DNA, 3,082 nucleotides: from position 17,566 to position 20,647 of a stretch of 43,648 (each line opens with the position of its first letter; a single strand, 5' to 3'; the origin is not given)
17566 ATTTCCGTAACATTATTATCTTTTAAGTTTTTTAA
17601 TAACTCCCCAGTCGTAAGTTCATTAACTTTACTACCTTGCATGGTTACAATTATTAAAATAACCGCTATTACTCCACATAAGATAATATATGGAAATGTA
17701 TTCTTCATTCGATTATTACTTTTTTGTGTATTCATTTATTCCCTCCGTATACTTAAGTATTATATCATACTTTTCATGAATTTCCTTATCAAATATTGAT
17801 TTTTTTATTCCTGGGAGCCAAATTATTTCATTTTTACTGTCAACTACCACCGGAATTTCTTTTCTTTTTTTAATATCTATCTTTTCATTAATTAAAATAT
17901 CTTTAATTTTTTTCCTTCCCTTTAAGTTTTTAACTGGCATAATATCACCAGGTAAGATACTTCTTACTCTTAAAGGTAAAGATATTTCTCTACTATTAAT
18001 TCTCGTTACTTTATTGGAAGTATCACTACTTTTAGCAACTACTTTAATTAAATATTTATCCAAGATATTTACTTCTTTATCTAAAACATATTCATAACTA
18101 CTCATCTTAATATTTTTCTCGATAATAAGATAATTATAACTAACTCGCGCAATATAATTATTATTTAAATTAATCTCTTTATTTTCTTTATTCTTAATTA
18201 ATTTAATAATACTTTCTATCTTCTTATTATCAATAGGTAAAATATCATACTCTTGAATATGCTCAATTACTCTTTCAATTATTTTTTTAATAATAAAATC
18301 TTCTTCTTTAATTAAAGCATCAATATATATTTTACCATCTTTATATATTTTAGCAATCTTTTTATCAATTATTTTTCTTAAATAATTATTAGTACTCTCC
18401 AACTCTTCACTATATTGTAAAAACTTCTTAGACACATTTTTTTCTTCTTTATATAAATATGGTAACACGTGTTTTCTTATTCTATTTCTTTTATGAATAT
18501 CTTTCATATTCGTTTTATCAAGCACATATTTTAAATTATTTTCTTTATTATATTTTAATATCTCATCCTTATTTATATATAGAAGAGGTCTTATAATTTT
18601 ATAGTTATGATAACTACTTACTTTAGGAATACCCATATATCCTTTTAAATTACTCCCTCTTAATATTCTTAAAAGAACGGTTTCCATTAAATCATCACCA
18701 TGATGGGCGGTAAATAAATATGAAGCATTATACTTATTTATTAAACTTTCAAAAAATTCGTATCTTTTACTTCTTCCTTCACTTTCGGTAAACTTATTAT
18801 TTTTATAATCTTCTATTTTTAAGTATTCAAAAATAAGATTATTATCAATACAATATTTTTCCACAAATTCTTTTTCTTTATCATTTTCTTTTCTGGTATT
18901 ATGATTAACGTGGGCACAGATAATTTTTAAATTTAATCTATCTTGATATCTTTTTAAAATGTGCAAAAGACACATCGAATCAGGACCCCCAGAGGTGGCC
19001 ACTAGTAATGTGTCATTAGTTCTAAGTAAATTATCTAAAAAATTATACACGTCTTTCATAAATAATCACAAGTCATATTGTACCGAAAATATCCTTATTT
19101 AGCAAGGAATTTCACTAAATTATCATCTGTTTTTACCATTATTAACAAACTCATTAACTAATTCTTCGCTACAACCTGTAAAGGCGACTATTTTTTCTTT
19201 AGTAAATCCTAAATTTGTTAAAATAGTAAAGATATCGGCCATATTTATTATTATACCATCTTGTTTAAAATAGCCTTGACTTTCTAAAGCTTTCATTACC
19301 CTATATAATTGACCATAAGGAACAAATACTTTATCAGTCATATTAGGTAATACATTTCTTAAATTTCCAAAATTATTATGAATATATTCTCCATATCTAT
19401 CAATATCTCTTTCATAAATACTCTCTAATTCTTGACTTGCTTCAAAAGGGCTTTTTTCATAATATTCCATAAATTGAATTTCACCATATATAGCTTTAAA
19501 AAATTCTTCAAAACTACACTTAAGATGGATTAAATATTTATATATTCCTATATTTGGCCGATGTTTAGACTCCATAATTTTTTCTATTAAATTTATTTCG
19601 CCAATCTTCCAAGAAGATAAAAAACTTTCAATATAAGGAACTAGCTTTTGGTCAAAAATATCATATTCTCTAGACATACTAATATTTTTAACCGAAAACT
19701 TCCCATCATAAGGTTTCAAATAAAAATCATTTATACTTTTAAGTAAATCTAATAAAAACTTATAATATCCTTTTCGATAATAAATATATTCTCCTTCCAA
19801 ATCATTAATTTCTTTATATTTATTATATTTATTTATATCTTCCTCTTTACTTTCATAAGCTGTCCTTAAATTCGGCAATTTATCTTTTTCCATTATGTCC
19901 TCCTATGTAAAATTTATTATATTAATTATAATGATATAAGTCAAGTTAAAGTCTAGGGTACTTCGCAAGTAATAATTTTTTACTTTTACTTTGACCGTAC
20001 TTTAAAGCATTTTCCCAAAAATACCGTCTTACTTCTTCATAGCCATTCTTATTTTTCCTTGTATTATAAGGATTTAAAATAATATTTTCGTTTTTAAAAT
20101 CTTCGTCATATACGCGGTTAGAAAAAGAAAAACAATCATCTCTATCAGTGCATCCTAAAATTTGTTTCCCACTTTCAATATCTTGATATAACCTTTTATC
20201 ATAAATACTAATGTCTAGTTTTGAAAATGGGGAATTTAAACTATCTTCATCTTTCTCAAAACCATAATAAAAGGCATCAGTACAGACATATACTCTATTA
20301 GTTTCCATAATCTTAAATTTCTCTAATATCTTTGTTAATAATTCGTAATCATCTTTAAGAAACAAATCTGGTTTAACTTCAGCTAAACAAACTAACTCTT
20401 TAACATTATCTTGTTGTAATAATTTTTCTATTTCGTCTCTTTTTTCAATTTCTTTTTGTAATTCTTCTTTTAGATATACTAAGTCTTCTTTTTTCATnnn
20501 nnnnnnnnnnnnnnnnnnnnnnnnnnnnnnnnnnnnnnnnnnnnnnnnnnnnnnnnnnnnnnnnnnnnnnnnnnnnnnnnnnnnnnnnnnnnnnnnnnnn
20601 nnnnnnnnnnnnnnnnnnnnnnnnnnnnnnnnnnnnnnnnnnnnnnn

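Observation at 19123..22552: Compact cluster inserted between prfB and tilS: membrane XRE, an XRE::CYTH fusion, two unknown paralogs and a 256-aa unknown protein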

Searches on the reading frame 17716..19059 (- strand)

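Call 3: search_protein_families(library=pfam, proteins=[window:17716-19059:-], max_evalue=0.1)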
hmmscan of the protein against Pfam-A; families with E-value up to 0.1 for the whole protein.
window:17716-19059:- (447 aa): 4 families
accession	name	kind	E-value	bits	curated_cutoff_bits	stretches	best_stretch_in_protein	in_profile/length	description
PF01171.26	ATP_bind_3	-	6e-58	196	27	1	18-196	2-181/182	PP-loop family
PF11734.13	TilS_C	-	5.6e-07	29.3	22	1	363-421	1-58/74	TilS substrate C-terminal domain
PF06508.19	QueC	-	0.0023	17.9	22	0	19-94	3-75/210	Queuosine biosynthesis protein QueC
PF01507.26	PAPS_reduct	-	0.0059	17.1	22.5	1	18-179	2-157/175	Phosphoadenosine phosphosulfate reductase domain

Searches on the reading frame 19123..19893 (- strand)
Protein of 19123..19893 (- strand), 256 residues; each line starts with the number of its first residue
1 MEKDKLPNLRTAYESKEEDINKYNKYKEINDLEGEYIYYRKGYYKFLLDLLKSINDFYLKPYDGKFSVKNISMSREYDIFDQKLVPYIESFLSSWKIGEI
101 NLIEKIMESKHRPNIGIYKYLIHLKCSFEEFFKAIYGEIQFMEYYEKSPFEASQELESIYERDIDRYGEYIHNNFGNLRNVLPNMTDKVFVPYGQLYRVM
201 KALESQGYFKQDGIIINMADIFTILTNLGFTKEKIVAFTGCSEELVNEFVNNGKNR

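Call 3: search_protein_families(library=pfam, proteins=[window:19123-19893:-], max_evalue=0.1)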
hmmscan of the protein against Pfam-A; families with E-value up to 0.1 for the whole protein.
window:19123-19893:- (256 aa): 0 families

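Call 4: search_protein_families(library=padloc, proteins=[window:19123-19893:-], max_evalue=0.1)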
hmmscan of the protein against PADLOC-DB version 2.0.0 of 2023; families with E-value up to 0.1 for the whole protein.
window:19123-19893:- (256 aa): 0 families

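Call 5: search_protein_families(library=ncbifam, proteins=[window:19123-19893:-], max_evalue=0.1)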
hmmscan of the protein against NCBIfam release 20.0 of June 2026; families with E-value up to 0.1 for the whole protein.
window:19123-19893:- (256 aa): 0 families

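Call 6: search_protein_families(library=phrogs, proteins=[window:19123-19893:-], max_evalue=0.1)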
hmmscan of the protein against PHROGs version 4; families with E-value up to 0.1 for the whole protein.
window:19123-19893:- (256 aa): 0 families

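Call 74: search_protein_families(library=pfam, proteins=[window:19123-19890:-], max_evalue=1)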
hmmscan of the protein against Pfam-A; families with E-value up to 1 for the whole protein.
window:19123-19890:- (255 aa): 1 family
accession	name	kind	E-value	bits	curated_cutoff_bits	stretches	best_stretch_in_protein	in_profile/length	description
PF09288.16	UBA_3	-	0.12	12.6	20.4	0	220-236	12-28/55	Fungal ubiquitin-associated domain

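Call 76: find_homologous_proteins(query=window:19123-19893:-, max_evalue=0.001)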
Query window:19123-19893:- (256 aa): 6 proteins with E <= 0.001 among 379 candidates.
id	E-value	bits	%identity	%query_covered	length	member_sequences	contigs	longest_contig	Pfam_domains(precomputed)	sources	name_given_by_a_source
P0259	9.1e-165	565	100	100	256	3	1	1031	-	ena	-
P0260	1.5e-27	115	48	57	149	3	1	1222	-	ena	-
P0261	2.4e-27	114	47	57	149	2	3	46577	-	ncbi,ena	-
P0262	2.5e-27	114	48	57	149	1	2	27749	-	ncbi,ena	-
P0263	3.3e-27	114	48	57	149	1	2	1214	-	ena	-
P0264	8.1e-26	109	46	57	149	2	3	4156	-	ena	-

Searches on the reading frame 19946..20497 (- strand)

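Call 3: search_protein_families(library=pfam, proteins=[window:19946-20497:-], max_evalue=0.1)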
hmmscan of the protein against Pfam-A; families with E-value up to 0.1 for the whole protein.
window:19946-20497:- (183 aa): 1 family
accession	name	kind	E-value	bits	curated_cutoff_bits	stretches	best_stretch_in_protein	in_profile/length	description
PF08218.17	Citrate_ly_lig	-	0.014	15.5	20.9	1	23-141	19-140/182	Citrate lyase ligase C-terminal domain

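Call 4: search_protein_families(library=padloc, proteins=[window:19946-20497:-], max_evalue=0.1)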
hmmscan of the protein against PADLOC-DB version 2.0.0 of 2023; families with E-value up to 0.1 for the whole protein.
window:19946-20497:- (183 aa): 0 families

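Call 5: search_protein_families(library=ncbifam, proteins=[window:19946-20497:-], max_evalue=0.1)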
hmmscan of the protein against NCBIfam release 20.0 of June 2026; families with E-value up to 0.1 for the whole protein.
window:19946-20497:- (183 aa): 0 families

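Call 6: search_protein_families(library=phrogs, proteins=[window:19946-20497:-], max_evalue=0.1)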
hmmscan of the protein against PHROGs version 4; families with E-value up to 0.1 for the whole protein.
window:19946-20497:- (183 aa): 1 family
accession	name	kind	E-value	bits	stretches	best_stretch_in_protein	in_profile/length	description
phrog_10604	-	unknown function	0.027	15.5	1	91-155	22-83/145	-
